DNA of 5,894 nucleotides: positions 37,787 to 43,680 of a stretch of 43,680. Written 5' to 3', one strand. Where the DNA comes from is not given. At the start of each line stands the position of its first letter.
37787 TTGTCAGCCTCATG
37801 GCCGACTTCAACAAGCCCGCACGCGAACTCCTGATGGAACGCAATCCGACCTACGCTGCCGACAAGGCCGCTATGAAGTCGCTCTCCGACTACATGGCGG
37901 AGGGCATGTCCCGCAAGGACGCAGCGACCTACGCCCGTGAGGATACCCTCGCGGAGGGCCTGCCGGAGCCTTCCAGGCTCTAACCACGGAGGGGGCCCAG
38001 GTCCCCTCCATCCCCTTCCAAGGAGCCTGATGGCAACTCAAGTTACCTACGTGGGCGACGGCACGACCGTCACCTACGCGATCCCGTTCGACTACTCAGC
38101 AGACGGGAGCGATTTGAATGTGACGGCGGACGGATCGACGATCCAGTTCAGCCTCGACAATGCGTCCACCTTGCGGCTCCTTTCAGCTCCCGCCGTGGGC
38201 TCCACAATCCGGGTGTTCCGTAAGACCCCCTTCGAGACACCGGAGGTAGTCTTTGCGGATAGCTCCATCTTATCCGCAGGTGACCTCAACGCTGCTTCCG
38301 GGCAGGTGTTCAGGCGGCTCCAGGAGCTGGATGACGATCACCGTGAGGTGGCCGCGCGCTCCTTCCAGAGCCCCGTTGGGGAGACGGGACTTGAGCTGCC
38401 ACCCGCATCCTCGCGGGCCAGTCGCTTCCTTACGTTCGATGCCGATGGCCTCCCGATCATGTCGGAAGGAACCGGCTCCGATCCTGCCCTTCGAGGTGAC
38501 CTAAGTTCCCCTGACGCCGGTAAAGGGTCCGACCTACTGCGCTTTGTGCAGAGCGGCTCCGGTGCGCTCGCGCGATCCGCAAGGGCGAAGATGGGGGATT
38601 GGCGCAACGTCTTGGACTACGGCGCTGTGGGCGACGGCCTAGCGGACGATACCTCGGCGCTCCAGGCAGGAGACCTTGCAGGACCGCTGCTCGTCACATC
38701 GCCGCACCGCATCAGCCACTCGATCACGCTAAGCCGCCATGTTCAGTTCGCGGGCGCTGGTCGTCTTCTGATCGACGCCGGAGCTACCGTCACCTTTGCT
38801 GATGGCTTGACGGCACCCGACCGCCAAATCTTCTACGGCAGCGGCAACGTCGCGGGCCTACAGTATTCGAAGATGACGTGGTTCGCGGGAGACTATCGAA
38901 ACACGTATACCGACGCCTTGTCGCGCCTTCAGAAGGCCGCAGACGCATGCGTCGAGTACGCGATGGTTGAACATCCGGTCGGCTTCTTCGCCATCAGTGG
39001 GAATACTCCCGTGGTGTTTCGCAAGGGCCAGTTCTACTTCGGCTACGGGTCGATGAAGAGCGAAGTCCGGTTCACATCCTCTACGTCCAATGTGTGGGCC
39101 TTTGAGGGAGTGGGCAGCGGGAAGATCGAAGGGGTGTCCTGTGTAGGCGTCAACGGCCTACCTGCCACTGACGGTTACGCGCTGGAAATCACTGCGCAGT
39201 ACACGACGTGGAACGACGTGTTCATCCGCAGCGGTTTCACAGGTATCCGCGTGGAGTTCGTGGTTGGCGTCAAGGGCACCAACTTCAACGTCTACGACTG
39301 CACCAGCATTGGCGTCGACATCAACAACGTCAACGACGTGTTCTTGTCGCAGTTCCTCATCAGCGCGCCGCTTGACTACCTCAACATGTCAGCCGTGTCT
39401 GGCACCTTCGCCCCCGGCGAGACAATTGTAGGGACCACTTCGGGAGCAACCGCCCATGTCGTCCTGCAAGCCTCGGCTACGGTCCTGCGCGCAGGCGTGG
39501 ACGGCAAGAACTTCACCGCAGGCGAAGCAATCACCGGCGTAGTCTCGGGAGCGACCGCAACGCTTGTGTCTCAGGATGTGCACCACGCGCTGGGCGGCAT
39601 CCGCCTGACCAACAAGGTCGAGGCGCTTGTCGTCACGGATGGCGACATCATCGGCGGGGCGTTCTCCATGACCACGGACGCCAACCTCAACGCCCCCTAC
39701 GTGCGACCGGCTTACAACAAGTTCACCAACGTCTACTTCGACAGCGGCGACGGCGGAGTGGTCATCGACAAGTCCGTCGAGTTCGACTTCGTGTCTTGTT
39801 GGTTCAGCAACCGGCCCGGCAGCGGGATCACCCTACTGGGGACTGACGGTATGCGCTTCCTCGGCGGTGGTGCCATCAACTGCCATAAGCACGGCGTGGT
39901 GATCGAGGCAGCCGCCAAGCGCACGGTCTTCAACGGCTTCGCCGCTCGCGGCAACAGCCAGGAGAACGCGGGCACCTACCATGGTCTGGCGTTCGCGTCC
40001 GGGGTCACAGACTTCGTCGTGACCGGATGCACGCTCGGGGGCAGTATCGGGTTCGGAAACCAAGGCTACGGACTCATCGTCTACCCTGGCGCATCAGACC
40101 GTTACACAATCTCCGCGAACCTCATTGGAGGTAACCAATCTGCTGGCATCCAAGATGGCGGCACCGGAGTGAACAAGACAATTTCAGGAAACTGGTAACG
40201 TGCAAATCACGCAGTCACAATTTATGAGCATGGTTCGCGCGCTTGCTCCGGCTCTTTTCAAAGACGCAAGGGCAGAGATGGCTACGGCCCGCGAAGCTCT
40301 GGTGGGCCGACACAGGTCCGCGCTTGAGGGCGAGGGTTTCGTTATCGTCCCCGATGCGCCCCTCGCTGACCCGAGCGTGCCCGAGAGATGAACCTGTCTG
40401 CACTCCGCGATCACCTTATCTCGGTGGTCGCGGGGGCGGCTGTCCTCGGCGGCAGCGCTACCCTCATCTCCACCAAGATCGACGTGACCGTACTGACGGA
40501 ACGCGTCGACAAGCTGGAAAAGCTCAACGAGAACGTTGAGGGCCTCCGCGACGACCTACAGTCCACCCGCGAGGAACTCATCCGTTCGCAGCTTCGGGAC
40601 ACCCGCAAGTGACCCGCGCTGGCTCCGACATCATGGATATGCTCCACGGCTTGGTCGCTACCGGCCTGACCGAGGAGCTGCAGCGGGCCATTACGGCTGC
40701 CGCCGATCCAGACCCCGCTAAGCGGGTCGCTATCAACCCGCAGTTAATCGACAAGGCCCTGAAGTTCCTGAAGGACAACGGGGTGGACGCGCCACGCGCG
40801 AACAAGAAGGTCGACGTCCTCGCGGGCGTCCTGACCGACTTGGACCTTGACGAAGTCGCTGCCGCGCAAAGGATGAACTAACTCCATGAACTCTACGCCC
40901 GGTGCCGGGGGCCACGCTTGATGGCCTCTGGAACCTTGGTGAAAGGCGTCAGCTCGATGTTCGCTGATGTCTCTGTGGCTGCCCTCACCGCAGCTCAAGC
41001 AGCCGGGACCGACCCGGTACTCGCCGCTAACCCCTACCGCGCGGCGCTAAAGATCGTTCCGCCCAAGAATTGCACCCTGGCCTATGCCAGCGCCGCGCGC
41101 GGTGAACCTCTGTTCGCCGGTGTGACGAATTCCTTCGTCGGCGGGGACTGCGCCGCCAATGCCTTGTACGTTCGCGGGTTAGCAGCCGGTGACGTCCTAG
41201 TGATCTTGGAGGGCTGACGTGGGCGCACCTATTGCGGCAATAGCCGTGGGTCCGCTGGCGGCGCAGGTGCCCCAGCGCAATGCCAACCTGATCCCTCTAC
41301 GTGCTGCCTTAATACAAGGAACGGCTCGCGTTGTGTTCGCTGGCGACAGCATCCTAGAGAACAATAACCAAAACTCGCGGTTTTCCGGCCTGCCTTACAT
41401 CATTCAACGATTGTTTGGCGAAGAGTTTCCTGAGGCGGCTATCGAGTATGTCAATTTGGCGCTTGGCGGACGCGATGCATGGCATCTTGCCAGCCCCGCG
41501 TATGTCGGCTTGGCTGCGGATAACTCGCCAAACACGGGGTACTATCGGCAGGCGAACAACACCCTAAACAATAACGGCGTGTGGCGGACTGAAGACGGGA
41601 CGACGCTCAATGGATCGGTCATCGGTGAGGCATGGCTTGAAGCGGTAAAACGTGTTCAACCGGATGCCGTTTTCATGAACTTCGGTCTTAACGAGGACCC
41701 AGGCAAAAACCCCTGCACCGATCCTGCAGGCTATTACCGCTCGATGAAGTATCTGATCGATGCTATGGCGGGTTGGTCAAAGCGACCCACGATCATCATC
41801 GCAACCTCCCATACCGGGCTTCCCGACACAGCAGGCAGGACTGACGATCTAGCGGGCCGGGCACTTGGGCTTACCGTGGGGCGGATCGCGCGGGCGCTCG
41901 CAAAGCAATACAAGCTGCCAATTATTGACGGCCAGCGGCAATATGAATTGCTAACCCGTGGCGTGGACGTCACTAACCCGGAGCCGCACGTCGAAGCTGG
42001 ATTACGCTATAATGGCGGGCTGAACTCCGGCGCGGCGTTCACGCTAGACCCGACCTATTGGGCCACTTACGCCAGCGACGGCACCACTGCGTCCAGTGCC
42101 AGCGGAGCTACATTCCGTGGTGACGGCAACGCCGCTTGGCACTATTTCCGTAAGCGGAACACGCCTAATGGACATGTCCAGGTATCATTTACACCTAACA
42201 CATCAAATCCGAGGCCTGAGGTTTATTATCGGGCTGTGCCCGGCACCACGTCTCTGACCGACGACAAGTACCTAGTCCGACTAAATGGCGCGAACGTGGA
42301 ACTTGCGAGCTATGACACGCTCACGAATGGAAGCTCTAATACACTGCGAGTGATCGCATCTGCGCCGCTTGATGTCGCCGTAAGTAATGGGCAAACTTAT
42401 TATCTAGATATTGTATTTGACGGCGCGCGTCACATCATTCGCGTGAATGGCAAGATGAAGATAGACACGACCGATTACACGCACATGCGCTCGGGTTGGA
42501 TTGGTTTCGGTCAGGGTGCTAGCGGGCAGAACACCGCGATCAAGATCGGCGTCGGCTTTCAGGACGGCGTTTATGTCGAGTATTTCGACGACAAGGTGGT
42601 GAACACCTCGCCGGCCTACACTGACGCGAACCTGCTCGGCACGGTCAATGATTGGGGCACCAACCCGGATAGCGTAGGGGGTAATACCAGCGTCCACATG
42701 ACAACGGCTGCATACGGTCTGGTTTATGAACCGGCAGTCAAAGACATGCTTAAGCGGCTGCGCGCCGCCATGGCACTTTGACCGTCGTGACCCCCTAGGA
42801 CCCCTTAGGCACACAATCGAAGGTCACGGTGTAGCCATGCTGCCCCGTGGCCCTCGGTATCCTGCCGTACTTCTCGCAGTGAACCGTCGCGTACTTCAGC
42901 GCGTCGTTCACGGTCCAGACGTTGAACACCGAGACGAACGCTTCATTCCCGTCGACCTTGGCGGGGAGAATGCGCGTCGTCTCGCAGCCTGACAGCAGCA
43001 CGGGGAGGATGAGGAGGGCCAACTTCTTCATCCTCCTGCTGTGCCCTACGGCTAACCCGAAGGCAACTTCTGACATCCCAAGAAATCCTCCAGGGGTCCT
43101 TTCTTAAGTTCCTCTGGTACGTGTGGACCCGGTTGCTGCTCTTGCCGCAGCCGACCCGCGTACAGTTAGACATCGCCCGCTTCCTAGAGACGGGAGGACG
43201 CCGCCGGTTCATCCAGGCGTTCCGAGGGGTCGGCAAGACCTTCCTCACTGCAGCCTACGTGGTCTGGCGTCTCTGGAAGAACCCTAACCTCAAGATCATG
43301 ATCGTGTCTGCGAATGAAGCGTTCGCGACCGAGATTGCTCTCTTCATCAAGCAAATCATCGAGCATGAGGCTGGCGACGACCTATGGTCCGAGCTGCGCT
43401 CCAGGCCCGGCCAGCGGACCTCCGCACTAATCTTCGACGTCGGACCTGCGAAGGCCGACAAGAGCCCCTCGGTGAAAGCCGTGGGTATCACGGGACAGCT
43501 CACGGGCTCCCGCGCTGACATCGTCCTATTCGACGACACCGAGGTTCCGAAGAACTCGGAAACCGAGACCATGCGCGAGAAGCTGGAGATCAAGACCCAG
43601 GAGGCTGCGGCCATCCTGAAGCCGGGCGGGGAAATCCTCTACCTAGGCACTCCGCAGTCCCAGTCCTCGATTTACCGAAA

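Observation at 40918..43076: Lower-GC cargo island between terS and terL: unknown protein, SGNH esterase-lectin fusion and a reverse-strand lipoprotein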

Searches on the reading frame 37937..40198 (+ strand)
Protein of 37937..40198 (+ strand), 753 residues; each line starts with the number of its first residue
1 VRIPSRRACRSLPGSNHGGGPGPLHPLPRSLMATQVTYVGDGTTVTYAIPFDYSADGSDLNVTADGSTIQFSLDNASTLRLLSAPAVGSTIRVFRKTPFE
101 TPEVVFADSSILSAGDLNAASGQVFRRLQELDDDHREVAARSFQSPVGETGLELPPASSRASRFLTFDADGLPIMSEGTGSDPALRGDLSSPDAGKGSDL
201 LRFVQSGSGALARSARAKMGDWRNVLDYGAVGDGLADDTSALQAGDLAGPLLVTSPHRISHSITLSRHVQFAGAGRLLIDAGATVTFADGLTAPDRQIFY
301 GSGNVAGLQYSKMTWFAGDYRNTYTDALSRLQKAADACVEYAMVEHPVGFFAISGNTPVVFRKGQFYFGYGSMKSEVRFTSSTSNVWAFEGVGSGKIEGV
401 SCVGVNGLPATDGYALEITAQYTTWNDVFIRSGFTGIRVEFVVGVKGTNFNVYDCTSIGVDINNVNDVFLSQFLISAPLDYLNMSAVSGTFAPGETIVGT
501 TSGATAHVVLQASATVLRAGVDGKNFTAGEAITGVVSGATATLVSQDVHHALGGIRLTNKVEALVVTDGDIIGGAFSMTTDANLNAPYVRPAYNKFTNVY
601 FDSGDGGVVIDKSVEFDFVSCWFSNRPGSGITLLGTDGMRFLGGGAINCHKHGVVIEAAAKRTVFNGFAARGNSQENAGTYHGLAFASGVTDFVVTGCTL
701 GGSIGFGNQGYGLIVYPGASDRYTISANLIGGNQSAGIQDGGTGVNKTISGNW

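Call 7: search_protein_families(library=pfam, proteins=[window:37937-40198:+], max_evalue=0.1)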
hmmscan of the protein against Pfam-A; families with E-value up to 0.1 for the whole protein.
window:37937-40198:+ (753 aa): 3 families
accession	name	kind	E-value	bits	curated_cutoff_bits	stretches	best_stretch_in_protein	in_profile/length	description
PF03906.20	Phage_T7_tail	-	1.2e-10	41.8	25.2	1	33-133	6-109/157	Phage T7 tail fibre protein, N-terminal domain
PF13229.12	Beta_helix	-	9.4e-06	25.8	25.9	1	590-752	6-156/158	Right handed beta helix region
PF12708.12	Pect-lyase_RHGA_epim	-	3.5e-05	24.1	27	1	222-460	1-212/213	Rhamnogalacturonase A/epimerase, pectate lyase-like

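Call 8: search_protein_families(library=phrogs, proteins=[window:37937-40198:+], max_evalue=0.1)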
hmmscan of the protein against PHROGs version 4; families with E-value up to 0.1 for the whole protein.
window:37937-40198:+ (753 aa): 12 families
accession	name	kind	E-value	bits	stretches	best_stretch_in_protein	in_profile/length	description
phrog_21412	-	tail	3.5e-11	42.6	1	32-138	266-380/1452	tail fiber protein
phrog_2710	-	tail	3.5e-09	36.6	1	37-131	14-117/781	tail fiber protein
phrog_18522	-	tail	6.3e-09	35.7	1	155-284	102-234/612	tail protein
phrog_13173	-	tail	9e-08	32.1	1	34-129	9-110/674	tail fiber protein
phrog_17959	-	unknown function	3.9e-06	27.1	1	567-656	218-308/503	-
phrog_14558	-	tail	5.2e-06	26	1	199-243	82-125/740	tail spike protein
phrog_13893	-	tail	7.9e-06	25.5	1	202-244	177-219/648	tail protein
phrog_13481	-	tail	8.9e-05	22.6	1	38-132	25-132/596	tail fiber protein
phrog_6256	-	tail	0.00016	21.8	1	33-123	6-105/686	tail fiber protein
phrog_1171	-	tail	0.0002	20.9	1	199-244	176-221/954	tail spike protein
phrog_18162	-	tail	0.0045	16.2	1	178-243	178-240/800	tail fiber protein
phrog_460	-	connector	0.061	13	0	481-507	311-337/385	head closure Hc2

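Call 65: search_solved_structures(query=window:38030-40198:+, max_evalue=1, show_alignments=0)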
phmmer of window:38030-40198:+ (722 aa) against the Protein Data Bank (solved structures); distinct sequences matched with E-value up to 1: 7.
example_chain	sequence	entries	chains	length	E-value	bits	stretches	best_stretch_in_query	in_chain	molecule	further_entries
5m5z_A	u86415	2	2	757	0.00087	21.2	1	190-214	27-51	Beta-1,3-glucanase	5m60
8dsp_C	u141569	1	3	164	0.019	16.7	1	3-101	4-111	Tail fiber protein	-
8e4g_O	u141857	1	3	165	0.019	16.7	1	3-101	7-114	Tail fiber protein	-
6jil_A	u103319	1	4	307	0.038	15.8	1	93-160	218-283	Cycloserine biosynthesis protein DcsG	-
7cu5_B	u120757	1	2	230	0.065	15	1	6-86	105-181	camrelizumab-scFv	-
9s0y_AB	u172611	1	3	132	0.54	12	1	5-92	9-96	Phage particle protein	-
9l9o_C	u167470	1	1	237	0.92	11.2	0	21-88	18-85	anti-BRIL Fab Light Chain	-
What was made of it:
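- No branching domain was detected in the primary tail spike at 38030-40198 (only the T7-tail N-domain and a beta-helix; calls 7, 65).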

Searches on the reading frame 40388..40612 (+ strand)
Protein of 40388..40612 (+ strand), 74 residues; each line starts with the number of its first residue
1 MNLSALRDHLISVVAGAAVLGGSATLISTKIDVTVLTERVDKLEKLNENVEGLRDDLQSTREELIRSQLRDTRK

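Call 7: search_protein_families(library=pfam, proteins=[window:40388-40612:+], max_evalue=0.1)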
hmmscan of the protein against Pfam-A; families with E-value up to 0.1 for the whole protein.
window:40388-40612:+ (74 aa): 1 family
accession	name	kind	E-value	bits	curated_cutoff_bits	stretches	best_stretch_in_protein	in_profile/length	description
PF04977.20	DivIC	-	0.043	14.1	28.9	1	18-65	11-57/80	Septum formation initiator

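Call 8: search_protein_families(library=phrogs, proteins=[window:40388-40612:+], max_evalue=0.1)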
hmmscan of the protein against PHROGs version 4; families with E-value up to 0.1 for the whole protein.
window:40388-40612:+ (74 aa): 3 families
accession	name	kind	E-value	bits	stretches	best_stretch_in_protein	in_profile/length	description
phrog_739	-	lysis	0.052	14.8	1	13-64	11-67/122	Rz-like spanin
phrog_12898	-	unknown function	0.053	14.8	1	11-51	14-55/100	-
phrog_7303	-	unknown function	0.073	14.2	1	33-66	3-36/80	-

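Call 85: search_protein_families(library=padloc, proteins=[window:40388-40612:+], max_evalue=0.1)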
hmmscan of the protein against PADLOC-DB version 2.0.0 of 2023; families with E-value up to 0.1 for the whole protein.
window:40388-40612:+ (74 aa): 1 family
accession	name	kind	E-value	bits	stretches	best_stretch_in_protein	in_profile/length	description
PDLC01534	Cas10_Id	-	0.015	11.6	1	5-43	75-112/934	CAS-I-D; effector_LS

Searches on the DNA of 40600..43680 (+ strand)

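Call 4: search_dna_similar(query=window:40600-43680:+, collection=phages, mode=distant, max_rows=25)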
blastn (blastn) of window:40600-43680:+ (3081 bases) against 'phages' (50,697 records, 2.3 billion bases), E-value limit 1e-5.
Records with a match: 448; places in all: 450; records where one place covers at least 80% of the query: 0.
Best place of each record, by identity: 80-90% 4; 60-80% 444.
By first word of the organism name: Pseudomonas 133; Escherichia 88; Salmonella 55; Klebsiella 43; Yersinia 24; Enterobacter 16; Kayfunavirus 15; Ralstonia 14; Dickeya 10; Citrobacter 10; and 24 more.
By host as written in the record: - 66; Escherichia coli 46; Salmonella enterica subsp. enterica serovar Typhi 28; Pseudomonas putida KT2440 and Paw85 25; Klebsiella pneumoniae 19; Pseudomonas fluorescens 15; Salmonella enterica subsp. enterica serovar Typhi strain BRD948 10; Pseudomonas putida 9; and 129 more.
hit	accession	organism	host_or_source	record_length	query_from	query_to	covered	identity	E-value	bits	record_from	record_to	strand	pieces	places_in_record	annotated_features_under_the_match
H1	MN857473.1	Caulobacter phage S2B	Caulobacter vibrioides CB15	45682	2471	3078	20%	75.3%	2e-117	430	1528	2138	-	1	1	S2B_gp002c: terminase large subunit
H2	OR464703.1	Mycobacterium phage jiawei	Mycolicibacterium smegmatis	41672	2482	2988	16%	76.0%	5e-99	370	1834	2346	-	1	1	terL: terminase large subunit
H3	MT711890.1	Pseudomonas phage PlaquesPlease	Pseudomonas putida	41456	2564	3064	16%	65.6%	2e-21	111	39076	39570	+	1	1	terminase large subunit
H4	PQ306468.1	Salmonella phage Phylax-28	Salmonella sp.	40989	2603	3064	15%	67.6%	5e-30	141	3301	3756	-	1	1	endonuclease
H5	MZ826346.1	Pseudomonas phage JOR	Pseudomonas syringae pv. Tomato 99TK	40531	2603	3064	15%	67.4%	8e-27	129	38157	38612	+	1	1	48: terminase large subunit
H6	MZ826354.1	Pseudomonas phage SNK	Pseudomonas syringae pv. Tomato 99TK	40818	2603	3064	15%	67.2%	3e-25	124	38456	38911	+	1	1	49: terminase large subunit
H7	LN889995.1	Pseudomonas phage 17A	-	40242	2603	3064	15%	67.2%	1e-24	123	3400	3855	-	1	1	record has no annotation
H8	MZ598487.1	Pseudomonas phage FRS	Pseudomonas syringae pv. Tomato DC959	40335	2603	3064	15%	67.2%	1e-24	123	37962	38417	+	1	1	terminase large subunit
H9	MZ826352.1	Pseudomonas phage QAC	Pseudomonas syringae pv. Tomato 99TK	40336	2603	3064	15%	67.2%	1e-24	123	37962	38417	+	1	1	47: terminase large subunit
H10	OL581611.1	Pseudomonas phage Eir4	Pseudomonas syringae pv. tomato str. ...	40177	2603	3064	15%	67.2%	1e-24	123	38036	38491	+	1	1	terminase large subunit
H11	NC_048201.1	Pseudomonas phage 17A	-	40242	2603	3064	15%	67.2%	1e-24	123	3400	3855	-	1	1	terminase large subunit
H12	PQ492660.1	Limnohabitans phage YIMV22061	Limnohabitans sp. YIMB22184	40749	2599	3064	15%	66.5%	1e-18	103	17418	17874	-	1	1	terminase large subunit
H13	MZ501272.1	Pseudomonas phage AH05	Pseudomonas syringae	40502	2603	3064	15%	67.0%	4e-24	120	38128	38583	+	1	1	50: terminase large subunit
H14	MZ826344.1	Pseudomonas phage ALEA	Pseudomonas syringae pv. Tomato 519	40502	2603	3064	15%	67.0%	4e-24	120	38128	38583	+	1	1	49: terminase large subunit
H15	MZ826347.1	Pseudomonas phage M1.1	Pseudomonas syringae pv. Tomato 99TK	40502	2603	3064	15%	67.0%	4e-24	120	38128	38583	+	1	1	49: terminase large subunit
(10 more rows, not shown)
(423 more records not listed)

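Call 5: get_annotated_region(hit=H1, flank=7000)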
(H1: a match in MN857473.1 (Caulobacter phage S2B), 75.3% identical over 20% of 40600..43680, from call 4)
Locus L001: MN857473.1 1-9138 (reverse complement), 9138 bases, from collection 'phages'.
description: Caulobacter phage S2B, complete genome.
organism: Caulobacter phage S2B (NCBI taxid 2759120)
taxonomy: Viruses; Duplodnaviria; Heunggongvirae; Uroviricota; Caudoviricetes; Autographiviridae
host: Caulobacter vibrioides CB15; source: creek water; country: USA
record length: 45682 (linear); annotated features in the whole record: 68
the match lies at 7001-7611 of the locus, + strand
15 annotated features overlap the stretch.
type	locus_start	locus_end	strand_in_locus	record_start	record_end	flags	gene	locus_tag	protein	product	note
CDS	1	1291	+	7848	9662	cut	S2B_gp014c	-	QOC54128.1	protein of unknown function DUF1983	-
CDS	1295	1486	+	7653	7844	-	S2B_gp013c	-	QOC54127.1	hypothetical protein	-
CDS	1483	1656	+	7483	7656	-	S2B_gp012c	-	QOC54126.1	hypothetical protein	-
CDS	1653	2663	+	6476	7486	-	S2B_gp011c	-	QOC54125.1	hypothetical protein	-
CDS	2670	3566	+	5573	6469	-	S2B_gp010c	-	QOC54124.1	tail fiber protein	-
CDS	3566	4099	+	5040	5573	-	S2B_gp009c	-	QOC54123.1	hypothetical protein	-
CDS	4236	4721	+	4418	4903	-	S2B_gp008c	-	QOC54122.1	hypothetical protein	-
CDS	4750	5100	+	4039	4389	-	S2B_gp007c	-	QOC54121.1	protein of unknown function DUF1353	-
CDS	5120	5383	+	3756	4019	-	S2B_gp006c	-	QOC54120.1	hypothetical protein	-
CDS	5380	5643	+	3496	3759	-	S2B_gp005c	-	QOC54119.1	hypothetical protein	-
CDS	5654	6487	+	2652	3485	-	S2B_gp004c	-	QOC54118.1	hypothetical protein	-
CDS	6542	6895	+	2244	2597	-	S2B_gp003c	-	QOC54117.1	hypothetical protein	-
CDS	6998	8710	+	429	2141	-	S2B_gp002c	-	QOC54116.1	terminase large subunit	-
repeat_region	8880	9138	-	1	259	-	-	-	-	-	right and left terminal repeat sequences and all genes contained within are identical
misc_feature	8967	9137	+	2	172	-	S2B_gp001c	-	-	-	similar to hypothetical protein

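Call 6: get_annotated_region(hit=H2, flank=7000)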
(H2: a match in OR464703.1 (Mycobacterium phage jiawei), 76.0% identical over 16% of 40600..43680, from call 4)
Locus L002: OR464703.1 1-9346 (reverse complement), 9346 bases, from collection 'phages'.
description: Mycobacterium phage jiawei, complete genome.
organism: Mycobacterium phage jiawei (NCBI taxid 3079578)
taxonomy: Viruses; Duplodnaviria; Heunggongvirae; Uroviricota; Caudoviricetes; Autographiviridae
host: Mycolicibacterium smegmatis; source: -; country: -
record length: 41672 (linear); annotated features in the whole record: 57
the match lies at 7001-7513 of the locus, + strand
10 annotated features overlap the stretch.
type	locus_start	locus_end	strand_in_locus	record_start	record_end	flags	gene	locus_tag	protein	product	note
CDS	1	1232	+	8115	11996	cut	-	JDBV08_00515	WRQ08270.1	hypothetical protein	label: hypothetical protein CDS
CDS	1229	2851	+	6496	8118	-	-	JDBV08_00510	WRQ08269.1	tail fiber protein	label: phage tail fiber protein CDS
CDS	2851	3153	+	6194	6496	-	-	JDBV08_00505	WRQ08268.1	hypothetical protein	label: hypothetical protein CDS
CDS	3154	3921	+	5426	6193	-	-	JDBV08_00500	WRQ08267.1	hypothetical protein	label: hypothetical protein CDS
CDS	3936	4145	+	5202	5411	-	-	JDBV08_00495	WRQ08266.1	hypothetical protein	label: hypothetical protein CDS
CDS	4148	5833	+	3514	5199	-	-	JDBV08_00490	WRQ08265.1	hypothetical protein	label: hypothetical protein CDS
CDS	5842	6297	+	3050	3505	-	-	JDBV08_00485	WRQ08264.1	hypothetical protein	label: hypothetical protein CDS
CDS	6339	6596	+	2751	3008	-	-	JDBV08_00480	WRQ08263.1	hypothetical protein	label: hypothetical protein CDS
CDS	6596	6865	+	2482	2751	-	-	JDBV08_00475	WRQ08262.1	hypothetical protein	label: hypothetical protein CDS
CDS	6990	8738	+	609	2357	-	terL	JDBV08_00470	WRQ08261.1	terminase large subunit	label: terL CDS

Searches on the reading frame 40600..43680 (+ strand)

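Call 109: search_protein_families(library=pfam, proteins=[L001:5654-6487:+, L001:6542-6895:+], max_evalue=0.01)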
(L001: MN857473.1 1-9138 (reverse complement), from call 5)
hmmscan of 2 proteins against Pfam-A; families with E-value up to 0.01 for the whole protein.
L001:5654-6487:+ (277 aa): 0 families

L001:6542-6895:+ (117 aa): 0 families

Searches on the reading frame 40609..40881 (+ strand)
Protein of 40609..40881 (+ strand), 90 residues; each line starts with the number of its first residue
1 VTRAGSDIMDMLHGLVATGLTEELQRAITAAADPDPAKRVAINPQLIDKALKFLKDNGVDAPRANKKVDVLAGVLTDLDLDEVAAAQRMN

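Call 7: search_protein_families(library=pfam, proteins=[window:40609-40881:+], max_evalue=0.1)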
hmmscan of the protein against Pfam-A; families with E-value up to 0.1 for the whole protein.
window:40609-40881:+ (90 aa): 3 families
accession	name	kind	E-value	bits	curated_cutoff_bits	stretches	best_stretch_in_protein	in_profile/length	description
PF11123.14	DNA_Packaging_2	-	4.8e-09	36.6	27.5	1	7-79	4-65/79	DNA packaging protein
PF04695.18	Pex14_N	-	0.033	14.3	23.2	1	43-68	2-27/46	Pex14 N-terminal domain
PF10120.14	ThiN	-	0.066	13.4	25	1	14-61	57-104/165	Thiamine-phosphate synthase ThiN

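Call 8: search_protein_families(library=phrogs, proteins=[window:40609-40881:+], max_evalue=0.1)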
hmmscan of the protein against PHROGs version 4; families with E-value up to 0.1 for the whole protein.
window:40609-40881:+ (90 aa): 1 family
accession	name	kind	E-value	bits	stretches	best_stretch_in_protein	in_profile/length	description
phrog_891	-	head and packaging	2.8e-12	47.8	1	1-87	6-86/106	terminase small subunit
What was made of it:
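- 40609..40881 (+): terS (small terminase, T7 gp18 type); left border of the variable slot. PF11123 E 4.8e-9 (above the gathering score); phrog_891 E 2.8e-12 (calls 7, 8).
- Checked: terS is 40609-40881 (PF11123 E 4.8e-9, phrog_891 E 2.8e-12; calls 7, 8).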
